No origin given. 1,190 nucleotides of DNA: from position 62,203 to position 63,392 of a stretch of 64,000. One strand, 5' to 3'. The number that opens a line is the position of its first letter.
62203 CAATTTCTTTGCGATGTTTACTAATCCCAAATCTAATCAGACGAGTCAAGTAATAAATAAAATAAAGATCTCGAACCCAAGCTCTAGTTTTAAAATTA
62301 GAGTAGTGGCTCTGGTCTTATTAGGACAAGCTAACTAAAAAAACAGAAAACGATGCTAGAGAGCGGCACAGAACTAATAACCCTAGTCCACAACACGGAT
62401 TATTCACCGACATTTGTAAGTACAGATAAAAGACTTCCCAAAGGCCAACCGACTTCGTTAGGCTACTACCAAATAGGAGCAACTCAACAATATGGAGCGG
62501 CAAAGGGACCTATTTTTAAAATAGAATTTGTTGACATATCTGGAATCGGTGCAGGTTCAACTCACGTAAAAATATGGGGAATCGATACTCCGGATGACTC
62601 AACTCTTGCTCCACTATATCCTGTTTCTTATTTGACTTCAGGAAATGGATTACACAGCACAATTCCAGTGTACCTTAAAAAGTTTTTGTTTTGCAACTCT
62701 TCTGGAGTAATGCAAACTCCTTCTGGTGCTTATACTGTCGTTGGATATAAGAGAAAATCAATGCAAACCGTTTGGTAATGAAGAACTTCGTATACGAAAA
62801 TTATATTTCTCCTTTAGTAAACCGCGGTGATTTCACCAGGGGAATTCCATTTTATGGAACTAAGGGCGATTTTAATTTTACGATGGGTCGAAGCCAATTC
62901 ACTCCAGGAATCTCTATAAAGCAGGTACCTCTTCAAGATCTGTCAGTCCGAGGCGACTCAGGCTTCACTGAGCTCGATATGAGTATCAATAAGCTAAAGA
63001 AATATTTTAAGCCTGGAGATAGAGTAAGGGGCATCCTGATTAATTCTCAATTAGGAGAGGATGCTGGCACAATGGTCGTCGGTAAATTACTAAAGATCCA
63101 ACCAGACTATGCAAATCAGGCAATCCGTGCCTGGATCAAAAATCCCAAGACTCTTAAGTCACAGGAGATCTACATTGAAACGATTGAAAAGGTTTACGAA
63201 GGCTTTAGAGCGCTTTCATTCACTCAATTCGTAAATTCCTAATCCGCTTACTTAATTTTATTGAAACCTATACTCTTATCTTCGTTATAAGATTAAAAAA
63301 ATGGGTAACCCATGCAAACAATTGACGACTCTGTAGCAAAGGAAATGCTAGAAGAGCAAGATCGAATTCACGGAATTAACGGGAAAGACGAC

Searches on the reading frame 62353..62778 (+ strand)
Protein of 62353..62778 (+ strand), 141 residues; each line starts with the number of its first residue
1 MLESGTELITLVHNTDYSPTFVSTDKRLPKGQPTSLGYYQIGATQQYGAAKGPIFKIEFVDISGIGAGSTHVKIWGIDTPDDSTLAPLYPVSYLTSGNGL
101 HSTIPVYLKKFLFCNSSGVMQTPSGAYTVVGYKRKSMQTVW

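Call 13: search_protein_families(library=phrogs, proteins=[window:62353-62778:+], max_evalue=0.001)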
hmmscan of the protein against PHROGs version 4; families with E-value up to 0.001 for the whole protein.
window:62353-62778:+ (141 aa): 0 families

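Call 44: find_encoding_contigs(protein=window:62353-62775:+, flank=10000, max_places=3)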
Protein window:62353-62775:+ (141 aa): 12 contigs read that carry it; 2 places shown.
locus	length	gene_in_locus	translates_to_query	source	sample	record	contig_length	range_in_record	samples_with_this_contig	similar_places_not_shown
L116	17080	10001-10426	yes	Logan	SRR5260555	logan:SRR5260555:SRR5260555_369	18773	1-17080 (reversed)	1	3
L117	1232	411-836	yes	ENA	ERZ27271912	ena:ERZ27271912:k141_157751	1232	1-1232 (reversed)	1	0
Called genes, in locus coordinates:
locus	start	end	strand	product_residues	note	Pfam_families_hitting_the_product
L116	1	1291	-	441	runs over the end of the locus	-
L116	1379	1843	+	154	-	-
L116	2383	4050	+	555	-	-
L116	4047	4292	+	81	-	-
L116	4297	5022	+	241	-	-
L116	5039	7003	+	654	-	PF03237:Terminase_6N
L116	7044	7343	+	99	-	-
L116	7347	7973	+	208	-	PF04542:Sigma70_r2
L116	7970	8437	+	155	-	-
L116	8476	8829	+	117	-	-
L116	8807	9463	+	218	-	-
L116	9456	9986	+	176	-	-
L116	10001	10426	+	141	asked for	-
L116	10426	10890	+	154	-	-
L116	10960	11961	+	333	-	-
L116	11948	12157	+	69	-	-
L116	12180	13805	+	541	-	-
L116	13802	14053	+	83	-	-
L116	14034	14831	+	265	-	-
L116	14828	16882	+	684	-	-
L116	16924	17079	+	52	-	?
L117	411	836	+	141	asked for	-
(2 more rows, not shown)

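Call 54: find_related_loci(query=L116:14828-16879:+, collection=viral_contigs, flank=10000)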
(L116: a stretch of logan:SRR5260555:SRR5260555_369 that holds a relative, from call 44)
Query L116:14828-16879:+ (684 aa) in viral_contigs; peptide patterns used: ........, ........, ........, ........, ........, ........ (x = any residue, [..] = any of these).
106 stretches matched a pattern; 25 encode a relative of the query (tblastn E <= 1e-3); 25 distinct loci.
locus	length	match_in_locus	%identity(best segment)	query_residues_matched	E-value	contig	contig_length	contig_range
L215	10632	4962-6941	59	1-662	0e+0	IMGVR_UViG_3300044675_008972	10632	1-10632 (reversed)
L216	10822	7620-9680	56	1-683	0e+0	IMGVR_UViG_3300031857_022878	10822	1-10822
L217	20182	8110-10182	56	1-682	0e+0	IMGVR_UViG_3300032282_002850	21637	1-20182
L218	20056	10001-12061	56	1-683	0e+0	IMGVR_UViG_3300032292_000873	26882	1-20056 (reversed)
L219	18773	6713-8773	56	1-683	0e+0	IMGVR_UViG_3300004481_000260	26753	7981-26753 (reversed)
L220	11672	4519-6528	55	1-672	0e+0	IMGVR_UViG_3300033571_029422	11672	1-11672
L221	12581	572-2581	55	1-672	0e+0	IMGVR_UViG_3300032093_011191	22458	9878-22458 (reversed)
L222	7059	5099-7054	57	1-654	0e+0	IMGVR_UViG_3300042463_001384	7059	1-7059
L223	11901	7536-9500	60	1-654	0e+0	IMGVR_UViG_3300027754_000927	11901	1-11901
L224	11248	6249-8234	58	1-661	0e+0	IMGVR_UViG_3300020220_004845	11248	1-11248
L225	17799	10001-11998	57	1-662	0e+0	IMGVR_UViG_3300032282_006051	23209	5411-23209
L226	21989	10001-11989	57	1-662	0e+0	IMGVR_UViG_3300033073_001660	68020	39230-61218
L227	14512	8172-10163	58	1-663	0e+0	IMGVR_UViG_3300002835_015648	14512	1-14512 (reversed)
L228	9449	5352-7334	58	1-660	0e+0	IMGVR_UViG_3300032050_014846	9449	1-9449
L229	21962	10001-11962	57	1-653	0e+0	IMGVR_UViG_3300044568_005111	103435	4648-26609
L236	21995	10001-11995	62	1-661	0e+0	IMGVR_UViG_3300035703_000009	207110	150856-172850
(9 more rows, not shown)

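Call 103: find_related_loci(query=L236:19703-20965:+, collection=viral_contigs, flank=10000)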
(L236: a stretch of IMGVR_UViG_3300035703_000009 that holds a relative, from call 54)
Query L236:19703-20965:+ (421 aa) in viral_contigs; peptide patterns used: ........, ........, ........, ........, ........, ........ (x = any residue, [..] = any of these).
10 stretches matched a pattern; 1 encode a relative of the query (tblastn E <= 1e-3); 1 distinct loci.
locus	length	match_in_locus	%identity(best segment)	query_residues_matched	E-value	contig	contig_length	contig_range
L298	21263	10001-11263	100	1-421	0e+0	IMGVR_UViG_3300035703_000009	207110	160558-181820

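Call 105: search_protein_families(library=phrogs, proteins=[L236:12054-13652:+, L236:15222-16304:+, L236:16329-18176:+, L236:18176-19024:+, L236:20972-21505:+, L298:12348-12785:+, L298:12816-13262:+, L298:15239-15667:+, L116:12180-13805:+, L116:10960-11961:+], max_evalue=0.01)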
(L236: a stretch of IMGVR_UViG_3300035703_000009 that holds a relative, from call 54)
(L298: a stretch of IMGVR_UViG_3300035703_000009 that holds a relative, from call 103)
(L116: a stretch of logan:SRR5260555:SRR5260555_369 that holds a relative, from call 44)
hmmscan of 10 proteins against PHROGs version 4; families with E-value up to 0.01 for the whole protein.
L236:12054-13652:+ (532 aa): 0 families

L236:15222-16304:+ (360 aa): 0 families

L236:16329-18176:+ (615 aa): 0 families

L236:18176-19024:+ (282 aa): 0 families

L236:20972-21505:+ (177 aa): 0 families

L298:12348-12785:+ (145 aa): 0 families

L298:12816-13262:+ (148 aa): 0 families

L298:15239-15667:+ (142 aa): 0 families

L116:12180-13805:+ (541 aa): 0 families

L116:10960-11961:+ (333 aa): 1 family
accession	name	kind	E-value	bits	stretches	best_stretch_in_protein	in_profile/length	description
phrog_36717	-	unknown function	1.1e-18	68.5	1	44-304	32-306/334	-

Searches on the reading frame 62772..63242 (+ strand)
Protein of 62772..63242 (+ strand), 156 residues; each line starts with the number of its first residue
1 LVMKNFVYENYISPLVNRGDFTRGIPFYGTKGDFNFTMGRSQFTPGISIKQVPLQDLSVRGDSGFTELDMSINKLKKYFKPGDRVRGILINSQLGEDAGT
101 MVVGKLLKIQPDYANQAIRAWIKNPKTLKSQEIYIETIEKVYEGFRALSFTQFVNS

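Call 13: search_protein_families(library=phrogs, proteins=[window:62772-63242:+], max_evalue=0.001)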
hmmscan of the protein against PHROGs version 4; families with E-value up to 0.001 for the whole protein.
window:62772-63242:+ (156 aa): 0 families

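Call 32: find_encoding_contigs(protein=window:62772-63239:+, flank=10000, max_places=4)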
Protein window:62772-63239:+ (156 aa): no gene with exactly this product is on record in the collection.
